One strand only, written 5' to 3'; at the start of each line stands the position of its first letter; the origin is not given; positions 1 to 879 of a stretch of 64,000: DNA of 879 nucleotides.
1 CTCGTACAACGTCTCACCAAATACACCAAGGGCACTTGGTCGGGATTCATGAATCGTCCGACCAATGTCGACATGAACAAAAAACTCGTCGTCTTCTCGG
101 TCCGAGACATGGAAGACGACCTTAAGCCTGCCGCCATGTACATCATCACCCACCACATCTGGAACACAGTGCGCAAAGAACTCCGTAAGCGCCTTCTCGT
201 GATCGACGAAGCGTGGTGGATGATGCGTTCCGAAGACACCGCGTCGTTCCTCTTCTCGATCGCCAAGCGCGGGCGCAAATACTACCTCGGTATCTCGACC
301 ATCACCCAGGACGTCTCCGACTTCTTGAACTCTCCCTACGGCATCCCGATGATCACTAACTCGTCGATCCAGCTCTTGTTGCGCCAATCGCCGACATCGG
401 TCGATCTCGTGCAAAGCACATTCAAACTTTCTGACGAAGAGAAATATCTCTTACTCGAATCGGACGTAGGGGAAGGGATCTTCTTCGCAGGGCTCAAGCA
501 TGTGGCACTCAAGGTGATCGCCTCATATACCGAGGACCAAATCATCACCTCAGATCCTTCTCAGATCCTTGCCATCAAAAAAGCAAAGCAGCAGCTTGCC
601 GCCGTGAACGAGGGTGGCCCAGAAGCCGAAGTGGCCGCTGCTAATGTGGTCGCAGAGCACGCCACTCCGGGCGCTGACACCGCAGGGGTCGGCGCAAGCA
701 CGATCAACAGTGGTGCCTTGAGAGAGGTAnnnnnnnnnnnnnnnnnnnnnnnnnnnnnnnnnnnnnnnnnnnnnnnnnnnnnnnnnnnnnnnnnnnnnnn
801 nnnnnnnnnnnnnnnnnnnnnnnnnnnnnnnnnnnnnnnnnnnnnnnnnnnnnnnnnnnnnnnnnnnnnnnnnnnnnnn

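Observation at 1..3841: Type IV secretion / conjugation-like cluster truncated by the window start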

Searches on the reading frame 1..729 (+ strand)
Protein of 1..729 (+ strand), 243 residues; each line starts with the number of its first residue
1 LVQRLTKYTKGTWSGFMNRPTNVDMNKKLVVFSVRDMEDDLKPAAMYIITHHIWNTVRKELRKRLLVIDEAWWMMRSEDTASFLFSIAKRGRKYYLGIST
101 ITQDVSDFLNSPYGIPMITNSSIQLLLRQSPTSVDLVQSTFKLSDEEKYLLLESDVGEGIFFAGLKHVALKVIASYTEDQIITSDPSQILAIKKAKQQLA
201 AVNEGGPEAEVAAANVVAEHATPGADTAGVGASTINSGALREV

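Call 4: search_protein_families(library=pfam, proteins=[window:1-729:+], max_evalue=1)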
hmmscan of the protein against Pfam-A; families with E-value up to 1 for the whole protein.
window:1-729:+ (243 aa): 3 families
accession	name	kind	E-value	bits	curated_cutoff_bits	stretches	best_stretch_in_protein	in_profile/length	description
PF19044.6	P-loop_TraG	-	2.3e-14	53.3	25.8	1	8-153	192-344/413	TraG P-loop domain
PF12846.13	AAA_10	-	0.00016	21.3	27.5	1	43-111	220-289/362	AAA-like domain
PF18956.5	DUF5699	-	0.028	15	29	1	108-121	35-48/61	Family of unknown function (DUF5699)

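Call 10: find_homologous_proteins(query=window:1-729:+)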
Query window:1-729:+ (243 aa): 2240 proteins with E <= 0.001 among 2984 candidates; the best 120 are listed.
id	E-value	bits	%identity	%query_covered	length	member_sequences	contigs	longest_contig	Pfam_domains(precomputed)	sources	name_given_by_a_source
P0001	2.2e-129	448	85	100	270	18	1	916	PF19044.7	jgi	jgi:hypothetical protein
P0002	7.5e-123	426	78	96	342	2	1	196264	PF19044.7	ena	-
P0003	2.4e-122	425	88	92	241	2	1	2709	PF19044.7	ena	-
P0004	1.5e-120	419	86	94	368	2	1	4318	PF19044.7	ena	-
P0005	1.8e-120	418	92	84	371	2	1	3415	PF19044.7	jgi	jgi:conjugal transfer ATP-binding protein TraC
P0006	4.2e-120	417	91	85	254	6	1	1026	PF19044.7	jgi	jgi:conjugal transfer ATP-binding protein TraC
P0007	6.0e-120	417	91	85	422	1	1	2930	PF19044.7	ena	-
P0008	8.1e-120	416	94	83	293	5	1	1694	PF19044.7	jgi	jgi:type IV secretory pathway VirB4 component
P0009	4.4e-119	414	85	90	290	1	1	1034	PF19044.7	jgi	jgi:hypothetical protein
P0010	2.4e-118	411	91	84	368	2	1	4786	PF19044.7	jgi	jgi:type IV secretory pathway VirB4 component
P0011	1.5e-117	409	79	98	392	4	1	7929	PF19044.7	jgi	jgi:type IV secretory pathway VirB4 component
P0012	2.5e-117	408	80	96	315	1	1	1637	PF19044.7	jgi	jgi:hypothetical protein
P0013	2.8e-115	401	83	93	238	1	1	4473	PF19044.7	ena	-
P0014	7.8e-113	393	85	85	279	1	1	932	PF19044.7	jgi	jgi:type IV secretory pathway VirB4 component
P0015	2.0e-112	392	86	84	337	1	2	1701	PF19044.7,PF12846.14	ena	-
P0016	1.1e-110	386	79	88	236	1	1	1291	PF19044.7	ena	-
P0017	1.8e-110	386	84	83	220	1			PF19044.7,PF12846.14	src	-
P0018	3.5e-110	385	84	85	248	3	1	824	PF19044.7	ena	-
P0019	1.0e-109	383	82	84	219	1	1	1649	PF19044.7,PF12846.14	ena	-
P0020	1.2e-109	383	80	85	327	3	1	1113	PF19044.7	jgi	jgi:type IV secretory pathway VirB4 component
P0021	1.4e-109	383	80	87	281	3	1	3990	PF19044.7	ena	-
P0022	3.1e-109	382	81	86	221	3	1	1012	PF19044.7,PF12846.14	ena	-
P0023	3.5e-109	381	81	86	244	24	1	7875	PF19044.7,PF12846.14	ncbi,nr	ncbi:conjugal transfer protein TraC, partial [Patescibacteria group bacterium]|nr:conjugal transfer 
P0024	5.7e-109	381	81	84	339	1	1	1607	PF19044.7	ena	-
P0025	1.1e-108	380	80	86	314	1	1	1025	PF19044.7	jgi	jgi:type IV secretory pathway VirB4 component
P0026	1.1e-108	380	82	82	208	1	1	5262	PF19044.7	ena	-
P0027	1.8e-108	379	78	90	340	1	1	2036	PF19044.7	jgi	jgi:type IV secretory pathway VirB4 component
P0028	2.6e-108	379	89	79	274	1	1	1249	PF19044.7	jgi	jgi:hypothetical protein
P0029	4.2e-108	378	82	82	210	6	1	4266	PF19044.7,PF12846.14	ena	-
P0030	7.3e-108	377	82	83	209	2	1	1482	PF19044.7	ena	-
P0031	7.4e-108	377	79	85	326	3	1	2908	PF19044.7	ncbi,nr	ncbi:MAG: conjugal transfer protein TraC, partial [bacterium]|nr:conjugal transfer protein TraC [bac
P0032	7.8e-108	377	81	85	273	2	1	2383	PF19044.7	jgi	jgi:type IV secretory pathway VirB4 component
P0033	8.3e-108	377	82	82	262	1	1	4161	PF19044.7,PF12846.14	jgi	-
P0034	1.4e-107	376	82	82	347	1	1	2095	PF19044.7,PF01935.24,PF12846.14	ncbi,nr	ncbi:DUF87 domain-containing protein, partial [Patescibacteria group bacterium]|nr:DUF87 domain-cont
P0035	1.5e-107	376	81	82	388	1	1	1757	PF19044.7,PF01935.24,PF12846.14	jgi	jgi:type IV secretory pathway VirB4 component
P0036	1.6e-107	376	81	85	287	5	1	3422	PF19044.7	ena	-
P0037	1.6e-107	376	78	86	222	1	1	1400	PF19044.7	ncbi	-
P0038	2.2e-107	376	82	82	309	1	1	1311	PF19044.7,PF12846.14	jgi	jgi:type IV secretory pathway VirB4 component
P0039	2.3e-107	376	81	83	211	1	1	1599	PF19044.7,PF12846.14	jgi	jgi:type IV secretory pathway VirB4 component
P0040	2.5e-107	375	81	84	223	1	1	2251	PF19044.7,PF12846.14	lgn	-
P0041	2.5e-107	375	69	100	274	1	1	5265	PF19044.7,PF12846.14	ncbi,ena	ncbi:MAG: hypothetical protein WCO03_00820 [bacterium]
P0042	3.7e-107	375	83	82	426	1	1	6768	PF19044.7,PF01935.24,PF12846.14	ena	-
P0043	5.2e-107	374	78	89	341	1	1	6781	PF19044.7,PF12846.14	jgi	-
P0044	6.7e-107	374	81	82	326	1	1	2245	PF19044.7,PF12846.14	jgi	jgi:type IV secretory pathway VirB4 component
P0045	7.7e-107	374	81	82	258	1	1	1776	PF19044.7,PF12846.14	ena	-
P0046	7.8e-107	374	80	87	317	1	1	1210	PF19044.7,PF12846.14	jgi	-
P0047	8.9e-107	374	82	83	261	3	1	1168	PF19044.7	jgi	-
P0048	9.1e-107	374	82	91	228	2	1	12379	PF19044.7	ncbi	ncbi:MAG: hypothetical protein AAB947_00575, partial [Patescibacteria group bacterium]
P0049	1.1e-106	373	83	82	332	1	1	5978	PF19044.7,PF12846.14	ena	-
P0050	1.3e-106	373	81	82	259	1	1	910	PF19044.7,PF12846.14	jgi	jgi:type IV secretory pathway VirB4 component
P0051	1.4e-106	373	83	82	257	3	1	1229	PF19044.7,PF12846.14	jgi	jgi:conjugal transfer ATP-binding protein TraC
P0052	1.4e-106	373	74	92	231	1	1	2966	PF19044.7,PF12846.14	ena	-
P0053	1.7e-106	373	81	79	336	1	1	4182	PF19044.7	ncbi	-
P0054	1.9e-106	373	81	81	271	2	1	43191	PF19044.7,PF12846.14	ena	-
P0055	2.0e-106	372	79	84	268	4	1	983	PF19044.7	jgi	jgi:type IV secretory pathway VirB4 component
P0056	2.1e-106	372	82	82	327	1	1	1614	PF19044.7,PF12846.14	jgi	jgi:type IV secretory pathway VirB4 component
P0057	2.3e-106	372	79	82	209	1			PF19044.7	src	-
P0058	2.4e-106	372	81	81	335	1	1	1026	PF19044.7,PF12846.14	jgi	jgi:conjugal transfer ATP-binding protein TraC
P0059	2.8e-106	372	80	82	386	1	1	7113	PF19044.7,PF01935.24,PF12846.14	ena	-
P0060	3.0e-106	372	80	83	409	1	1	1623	PF19044.7,PF01935.24,PF12846.14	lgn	-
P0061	3.1e-106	372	80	81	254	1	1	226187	PF19044.7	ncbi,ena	-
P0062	3.3e-106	372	81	82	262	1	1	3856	PF19044.7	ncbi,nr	ncbi:MAG: Type IV secretory pathway VirB4 components-like protein [Parcubacteria group bacterium Gr0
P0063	3.5e-106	372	79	84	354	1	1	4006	PF19044.7,PF01935.24,PF12846.14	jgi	jgi:type IV secretory pathway VirB4 component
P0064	3.5e-106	372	80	83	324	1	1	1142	PF19044.7,PF12846.14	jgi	jgi:type IV secretory pathway VirB4 component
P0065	3.8e-106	372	82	81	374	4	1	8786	PF19044.7,PF01935.24,PF12846.14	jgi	jgi:type IV secretory pathway VirB4 component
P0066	4.1e-106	371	82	82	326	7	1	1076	PF19044.7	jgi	jgi:conjugal transfer ATP-binding protein TraC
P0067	4.2e-106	371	75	87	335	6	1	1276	PF19044.7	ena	-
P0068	4.4e-106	371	79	83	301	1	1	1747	PF19044.7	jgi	-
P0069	4.6e-106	371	81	82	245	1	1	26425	PF19044.7,PF12846.14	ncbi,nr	ncbi:hypothetical protein HOG29_01810, partial [bacterium]|nr:hypothetical protein [bacterium]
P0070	4.8e-106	371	79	83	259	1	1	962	PF19044.7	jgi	-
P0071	5.0e-106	371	79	84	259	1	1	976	PF19044.7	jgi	jgi:type IV secretory pathway VirB4 component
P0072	6.9e-106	371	78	83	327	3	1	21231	PF19044.7,PF12846.14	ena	-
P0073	7.4e-106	371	80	82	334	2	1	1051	PF19044.7,PF12846.14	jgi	jgi:conjugal transfer ATP-binding protein TraC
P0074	7.7e-106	371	80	82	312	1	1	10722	PF19044.7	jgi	-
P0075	8.4e-106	370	80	83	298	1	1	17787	PF19044.7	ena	-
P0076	8.6e-106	370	77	90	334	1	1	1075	PF19044.7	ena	-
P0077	9.1e-106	370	79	83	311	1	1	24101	PF19044.7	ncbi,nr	ncbi:MAG: conjugal transfer protein TraC, partial [Candidatus Pacebacteria bacterium]|nr:conjugal tr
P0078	9.4e-106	370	79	82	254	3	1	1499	PF19044.7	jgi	jgi:type IV secretory pathway VirB4 component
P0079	9.8e-106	370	79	84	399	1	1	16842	PF19044.7,PF01935.24,PF12846.14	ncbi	ncbi:MAG: VirB4 family type IV secretion system protein, partial [Minisyncoccota bacterium]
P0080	1.0e-105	370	78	84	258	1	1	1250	PF19044.7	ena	-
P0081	1.1e-105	370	79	82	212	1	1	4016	PF19044.7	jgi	-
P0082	1.2e-105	370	79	84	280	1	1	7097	PF19044.7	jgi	-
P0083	1.3e-105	370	81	82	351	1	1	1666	PF19044.7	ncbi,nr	ncbi:hypothetical protein HN375_02960 [bacterium]|nr:hypothetical protein [bacterium]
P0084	1.6e-105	370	80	78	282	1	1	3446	PF19044.7,PF12846.14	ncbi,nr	ncbi:MAG: conjugal transfer ATP-binding protein TraC, partial [Patescibacteria group bacterium]|nr:c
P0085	1.9e-105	369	80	83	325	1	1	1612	PF19044.7,PF12846.14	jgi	jgi:type IV secretory pathway VirB4 component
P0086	2.0e-105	369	78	85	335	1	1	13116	PF19044.7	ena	-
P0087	2.4e-105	369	78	86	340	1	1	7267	PF19044.7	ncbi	ncbi:MAG: VirB4 family type IV secretion system protein, partial [Promethearchaeota archaeon]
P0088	2.8e-105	369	75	90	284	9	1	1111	PF19044.7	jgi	jgi:type IV secretory pathway VirB4 component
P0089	3.2e-105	369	79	83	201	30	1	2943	PF19044.7,PF12846.14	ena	-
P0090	3.5e-105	368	78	84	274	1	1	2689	PF19044.7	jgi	jgi:type IV secretory pathway VirB4 component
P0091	3.6e-105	368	80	82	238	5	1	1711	PF19044.7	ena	-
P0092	4.0e-105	368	78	84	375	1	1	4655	PF19044.7,PF01935.24,PF12846.14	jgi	jgi:type IV secretory pathway VirB4 component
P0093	4.2e-105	368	76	85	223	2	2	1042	PF19044.7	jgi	jgi:type IV secretory pathway VirB4 component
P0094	4.2e-105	368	81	83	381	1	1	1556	PF19044.7,PF01935.24,PF00005.34,PF12846.14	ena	-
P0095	4.4e-105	368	79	82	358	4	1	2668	PF19044.7,PF01935.24,PF12846.14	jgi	jgi:type IV secretory pathway VirB4 component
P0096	4.8e-105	368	80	83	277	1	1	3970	PF19044.7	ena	-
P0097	5.5e-105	368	80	83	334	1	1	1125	PF19044.7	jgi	jgi:type IV secretory pathway VirB4 component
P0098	5.8e-105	368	79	82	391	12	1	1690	PF19044.7,PF01935.24,PF12846.14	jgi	jgi:type IV secretory pathway VirB4 component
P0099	6.0e-105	368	80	81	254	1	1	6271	PF19044.7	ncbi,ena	-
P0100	6.6e-105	368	79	84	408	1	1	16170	PF19044.7,PF01935.24,PF12846.14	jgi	jgi:conjugal transfer ATP-binding protein TraC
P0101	6.7e-105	367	80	82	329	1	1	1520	PF19044.7,PF12846.14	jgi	jgi:type IV secretory pathway VirB4 component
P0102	6.7e-105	367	80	82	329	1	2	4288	PF19044.7,PF12846.14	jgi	jgi:type IV secretory pathway VirB4 component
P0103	6.8e-105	367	80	83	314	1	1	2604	PF19044.7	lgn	-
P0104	6.8e-105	367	79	82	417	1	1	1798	PF19044.7,PF01935.24,PF12846.14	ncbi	-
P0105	7.2e-105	367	81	81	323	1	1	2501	PF19044.7,PF12846.14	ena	-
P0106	7.3e-105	367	78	79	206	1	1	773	PF19044.7,PF12846.14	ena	-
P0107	8.8e-105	367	77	84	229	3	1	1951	PF19044.7,PF12846.14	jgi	jgi:Type IV secretory pathway, VirB4 components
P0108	1.1e-104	367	77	84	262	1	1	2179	PF19044.7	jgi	jgi:type IV secretory pathway VirB4 component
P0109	1.1e-104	367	80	82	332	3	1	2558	PF19044.7,PF12846.14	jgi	jgi:type IV secretory pathway VirB4 component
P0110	1.2e-104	367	80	82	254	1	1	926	PF19044.7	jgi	-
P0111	1.2e-104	367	76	84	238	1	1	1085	PF19044.7,PF12846.14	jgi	-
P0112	1.3e-104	367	78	82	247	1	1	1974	PF19044.7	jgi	jgi:conjugal transfer ATP-binding protein TraC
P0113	1.3e-104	367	78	82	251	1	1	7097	PF19044.7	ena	-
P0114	1.3e-104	367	78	84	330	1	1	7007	PF19044.7,PF12846.14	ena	-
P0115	1.3e-104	367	79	82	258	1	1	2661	PF19044.7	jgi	-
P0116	1.5e-104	366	76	85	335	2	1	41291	PF19044.7,PF12846.14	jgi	jgi:conjugal transfer ATP-binding protein TraC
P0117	1.6e-104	366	77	84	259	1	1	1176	PF19044.7,PF12846.14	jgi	jgi:type IV secretory pathway VirB4 component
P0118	1.7e-104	366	77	84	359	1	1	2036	PF19044.7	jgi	jgi:hypothetical protein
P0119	1.8e-104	366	77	83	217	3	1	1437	PF19044.7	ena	-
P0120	2.0e-104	366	75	84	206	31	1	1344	PF19044.7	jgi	jgi:type IV secretory pathway VirB4 component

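Call 11: find_encoding_contigs(protein=P0002, flank=10000, max_places=3)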
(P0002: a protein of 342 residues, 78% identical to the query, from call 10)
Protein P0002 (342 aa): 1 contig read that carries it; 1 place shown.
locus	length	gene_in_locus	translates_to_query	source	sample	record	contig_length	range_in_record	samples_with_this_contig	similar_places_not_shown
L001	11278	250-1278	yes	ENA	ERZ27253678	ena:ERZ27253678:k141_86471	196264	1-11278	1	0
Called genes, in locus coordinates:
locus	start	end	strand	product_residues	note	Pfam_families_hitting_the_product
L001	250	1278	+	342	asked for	PF19044:P-loop_TraG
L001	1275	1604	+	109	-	-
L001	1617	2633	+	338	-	-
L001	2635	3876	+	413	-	-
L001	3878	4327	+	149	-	-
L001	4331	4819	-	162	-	PF01424:R3H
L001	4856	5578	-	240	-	PF00485:PRK, PF02223:Thymidylate_kin (faint), PF13189:Cytidylate_kin2, PF13238:AAA_18 (faint)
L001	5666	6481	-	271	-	PF02096:60KD_IMP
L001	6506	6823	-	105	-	PF00825:Ribonuclease_P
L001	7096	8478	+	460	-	PF11638:DnaA_N, PF00308:Bac_DnaA, PF01695:IstB_IS21, PF00910:RNA_helicase (faint), PF08299:Bac_DnaA_C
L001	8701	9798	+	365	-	PF00712:DNA_pol3_beta, PF02767:DNA_pol3_beta_2, PF02768:DNA_pol3_beta_3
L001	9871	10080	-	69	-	-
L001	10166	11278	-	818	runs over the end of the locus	PF00912:Transgly, PF00905:Transpeptidase, PF17957:Big_7 (weak)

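Call 12: find_encoding_contigs(protein=P0061, flank=10000, max_places=3)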
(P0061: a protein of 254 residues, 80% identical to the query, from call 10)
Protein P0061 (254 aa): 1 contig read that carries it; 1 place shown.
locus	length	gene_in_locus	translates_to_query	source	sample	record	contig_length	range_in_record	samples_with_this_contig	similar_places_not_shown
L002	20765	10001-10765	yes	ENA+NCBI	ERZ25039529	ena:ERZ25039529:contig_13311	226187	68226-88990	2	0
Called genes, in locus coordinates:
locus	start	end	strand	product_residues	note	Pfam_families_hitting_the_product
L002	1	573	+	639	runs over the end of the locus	PF00580:UvrD-helicase, PF01443:Viral_helicase1 (faint), PF13245:AAA_19, PF13604:AAA_30 (faint), PF13087:AAA_12 (faint), PF13361:UvrD_C, PF13538:UvrD_C_2 (faint)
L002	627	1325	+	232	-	PF00398:RrnaAD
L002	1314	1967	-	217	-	-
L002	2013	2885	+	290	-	-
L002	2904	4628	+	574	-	-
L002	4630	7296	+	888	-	-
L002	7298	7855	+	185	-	-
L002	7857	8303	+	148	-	PF12666:PrgI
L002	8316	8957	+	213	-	PF26593:TraC-like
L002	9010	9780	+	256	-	PF11130:TraC_F_IV (faint)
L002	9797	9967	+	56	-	-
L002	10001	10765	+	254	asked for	PF19044:P-loop_TraG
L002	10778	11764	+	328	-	-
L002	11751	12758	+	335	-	PF18895:T4SS_pilin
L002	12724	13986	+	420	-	-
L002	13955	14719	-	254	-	PF02096:60KD_IMP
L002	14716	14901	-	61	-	PF00825:Ribonuclease_P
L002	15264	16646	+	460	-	PF11638:DnaA_N, PF00308:Bac_DnaA, PF01695:IstB_IS21 (weak), PF08299:Bac_DnaA_C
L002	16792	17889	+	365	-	-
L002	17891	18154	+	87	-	-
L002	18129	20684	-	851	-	PF00912:Transgly, PF00905:Transpeptidase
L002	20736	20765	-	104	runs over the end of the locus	-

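Call 13: find_related_loci(query=window:1-729:+, collection=genome_contigs, flank=10000)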
Query window:1-729:+ (243 aa) in genome_contigs; peptide patterns used: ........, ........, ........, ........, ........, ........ (x = any residue, [..] = any of these).
599 stretches matched a pattern (row limit reached: there are more); 529 encode a relative of the query (tblastn E <= 1e-3); the best 80 are kept; 80 distinct loci.
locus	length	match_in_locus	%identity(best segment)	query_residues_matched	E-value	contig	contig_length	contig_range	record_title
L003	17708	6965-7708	87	1-243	2e-142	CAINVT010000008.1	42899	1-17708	uncultured bacterium isolate C24_bin-1043 genome assembly, contig: bin-1043:08/73, whole genome shotgun sequence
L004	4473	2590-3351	84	1-243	4e-140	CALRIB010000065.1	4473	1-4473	MAG: Candidatus Nomurabacteria bacterium isolate MaH-09apr19-211 genome assembly, contig: MaH-09apr19-C45977, whole geno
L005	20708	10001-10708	87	1-243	4e-137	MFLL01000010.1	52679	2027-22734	MAG: Candidatus Kaiserbacteria bacterium RIFCSPHIGHO2_02_FULL_55_25 rifcsphigho2_02_scaffold_2234, whole genome shotgun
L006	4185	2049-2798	84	1-243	2e-139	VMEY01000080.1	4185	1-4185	MAG: Parcubacteria group bacterium Athens0416_74 Athens041674_scaffold_30335, whole genome shotgun sequence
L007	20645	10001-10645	93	1-214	1e-135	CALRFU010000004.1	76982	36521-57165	MAG: Candidatus Nomurabacteria bacterium isolate TH-08apr19-232 genome assembly, contig: TH-08apr19-C605, whole genome s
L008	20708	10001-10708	86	1-243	1e-135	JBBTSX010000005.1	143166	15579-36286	MAG: Patescibacteria group bacterium isolate H41-bin036_1 H41_bin036_1_000000000005, whole genome shotgun sequence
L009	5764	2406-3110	85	1-239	7e-135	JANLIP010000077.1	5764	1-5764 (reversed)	MAG: Candidatus Kaiserbacteria bacterium isolate S40-18 k99_163051, whole genome shotgun sequence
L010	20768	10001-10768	83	1-243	1e-133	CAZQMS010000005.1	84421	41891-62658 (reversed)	MAG TPA_asm: uncultured Candidatus Saccharibacteria bacterium isolate SRP329715_co2_386 genome assembly, contig: NODE_57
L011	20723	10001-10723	84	1-241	5e-133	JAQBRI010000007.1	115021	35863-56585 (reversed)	MAG: Candidatus Kaiserbacteria bacterium isolate RYN_395 scaffold_276343, whole genome shotgun sequence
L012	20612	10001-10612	95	1-204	1e-132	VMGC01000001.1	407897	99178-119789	MAG: Parcubacteria group bacterium Gr01-1014_8 G01um10148_scaffold_9, whole genome shotgun sequence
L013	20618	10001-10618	94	1-209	1e-131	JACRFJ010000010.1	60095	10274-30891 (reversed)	MAG: Candidatus Kaiserbacteria bacterium isolate NC_groundwater_1722_Pr3_B-0.1um_52_27 SR-2_scaffold_141_567811, whole g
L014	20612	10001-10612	94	1-204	2e-131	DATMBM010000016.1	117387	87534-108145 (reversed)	MAG TPA_asm: Candidatus Paceibacterota bacterium isolate SMAG_U13353 k141_468721, whole genome shotgun sequence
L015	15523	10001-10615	94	1-205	6e-132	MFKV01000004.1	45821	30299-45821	MAG: Candidatus Kaiserbacteria bacterium RIFCSPHIGHO2_01_FULL_54_36 rifcsphigho2_01_scaffold_1332, whole genome shotgun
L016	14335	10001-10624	93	1-208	2e-131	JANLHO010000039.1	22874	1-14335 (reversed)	MAG: Patescibacteria group bacterium isolate P6-19 k99_411185, whole genome shotgun sequence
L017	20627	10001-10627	92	1-204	1e-130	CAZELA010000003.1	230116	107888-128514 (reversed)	MAG TPA_asm: uncultured Candidatus Saccharibacteria bacterium isolate SRP170004_co1_374 genome assembly, contig: NODE_49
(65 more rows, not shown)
